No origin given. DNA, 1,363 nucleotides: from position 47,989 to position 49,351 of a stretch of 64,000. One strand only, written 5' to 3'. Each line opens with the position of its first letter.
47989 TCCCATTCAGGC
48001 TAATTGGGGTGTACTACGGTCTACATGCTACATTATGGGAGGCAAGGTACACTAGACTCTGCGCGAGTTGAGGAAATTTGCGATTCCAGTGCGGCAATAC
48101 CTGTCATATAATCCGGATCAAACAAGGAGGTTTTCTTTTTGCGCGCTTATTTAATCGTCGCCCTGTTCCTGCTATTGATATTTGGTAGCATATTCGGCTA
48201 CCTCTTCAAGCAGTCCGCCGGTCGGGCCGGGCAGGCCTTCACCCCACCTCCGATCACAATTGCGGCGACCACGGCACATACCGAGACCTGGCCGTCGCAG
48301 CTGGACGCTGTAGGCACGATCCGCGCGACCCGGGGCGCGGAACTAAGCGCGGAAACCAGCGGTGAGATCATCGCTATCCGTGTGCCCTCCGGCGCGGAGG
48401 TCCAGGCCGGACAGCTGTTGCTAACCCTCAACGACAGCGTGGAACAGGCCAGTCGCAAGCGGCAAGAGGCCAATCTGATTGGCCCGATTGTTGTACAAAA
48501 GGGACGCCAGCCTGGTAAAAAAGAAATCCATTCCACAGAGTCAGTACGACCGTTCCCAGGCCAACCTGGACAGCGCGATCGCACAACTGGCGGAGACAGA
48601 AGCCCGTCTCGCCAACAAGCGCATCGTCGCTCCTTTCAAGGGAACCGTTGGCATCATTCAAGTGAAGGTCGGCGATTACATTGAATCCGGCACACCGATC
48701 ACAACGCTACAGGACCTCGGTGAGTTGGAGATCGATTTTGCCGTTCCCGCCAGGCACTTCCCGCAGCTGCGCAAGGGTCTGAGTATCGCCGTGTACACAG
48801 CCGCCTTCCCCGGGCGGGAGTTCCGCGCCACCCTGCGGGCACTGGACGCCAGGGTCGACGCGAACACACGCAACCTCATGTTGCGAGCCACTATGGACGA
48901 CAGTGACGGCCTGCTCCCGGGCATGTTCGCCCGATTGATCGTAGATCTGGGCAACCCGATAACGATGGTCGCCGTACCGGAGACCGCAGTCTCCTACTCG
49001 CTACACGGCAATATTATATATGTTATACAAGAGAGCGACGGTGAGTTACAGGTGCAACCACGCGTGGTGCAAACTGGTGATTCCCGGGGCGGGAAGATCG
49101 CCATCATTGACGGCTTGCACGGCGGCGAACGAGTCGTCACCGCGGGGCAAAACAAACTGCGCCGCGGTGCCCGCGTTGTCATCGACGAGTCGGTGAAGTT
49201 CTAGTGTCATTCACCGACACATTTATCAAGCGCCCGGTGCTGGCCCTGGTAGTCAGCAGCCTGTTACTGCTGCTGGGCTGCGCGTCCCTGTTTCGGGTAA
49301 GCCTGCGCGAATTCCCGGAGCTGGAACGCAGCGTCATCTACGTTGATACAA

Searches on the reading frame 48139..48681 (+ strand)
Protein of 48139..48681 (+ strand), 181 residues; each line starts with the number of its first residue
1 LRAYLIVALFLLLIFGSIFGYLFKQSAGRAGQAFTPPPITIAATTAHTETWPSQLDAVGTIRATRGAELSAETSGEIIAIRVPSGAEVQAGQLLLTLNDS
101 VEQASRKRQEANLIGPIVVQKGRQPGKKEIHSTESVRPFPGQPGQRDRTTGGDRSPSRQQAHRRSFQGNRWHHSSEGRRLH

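Call 55: search_protein_families(library=pfam, proteins=[window:48139-48681:+], max_evalue=0.001)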
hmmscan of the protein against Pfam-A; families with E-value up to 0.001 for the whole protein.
window:48139-48681:+ (181 aa): 1 family
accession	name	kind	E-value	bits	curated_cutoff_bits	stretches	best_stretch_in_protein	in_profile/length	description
PF13533.13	Biotin_lipoyl_2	-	0.00038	20.7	29.8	1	68-98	2-32/32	Biotin-lipoyl like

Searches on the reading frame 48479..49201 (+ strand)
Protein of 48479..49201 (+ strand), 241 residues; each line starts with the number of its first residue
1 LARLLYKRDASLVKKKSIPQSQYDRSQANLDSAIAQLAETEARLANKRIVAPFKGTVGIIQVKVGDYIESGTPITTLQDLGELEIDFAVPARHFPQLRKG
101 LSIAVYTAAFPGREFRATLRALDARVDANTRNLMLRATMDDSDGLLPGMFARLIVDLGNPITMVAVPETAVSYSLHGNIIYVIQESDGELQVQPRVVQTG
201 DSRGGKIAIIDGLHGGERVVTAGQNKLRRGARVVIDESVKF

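Call 55: search_protein_families(library=pfam, proteins=[window:48479-49201:+], max_evalue=0.001)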
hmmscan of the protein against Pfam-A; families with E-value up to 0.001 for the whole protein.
window:48479-49201:+ (241 aa): 3 families
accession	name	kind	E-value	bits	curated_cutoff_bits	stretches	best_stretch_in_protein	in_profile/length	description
PF16576.10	HlyD_D23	-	3.4e-20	72.7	30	1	31-151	93-214/214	Barrel-sandwich domain of CusB or HlyD membrane-fusion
PF13437.12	HlyD_3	-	3.2e-14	54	22.2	1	49-148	2-106/106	HlyD family secretion protein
PF00364.28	Biotin_lipoyl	-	0.0006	20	22.1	0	37-77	33-73/73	Biotin-requiring enzyme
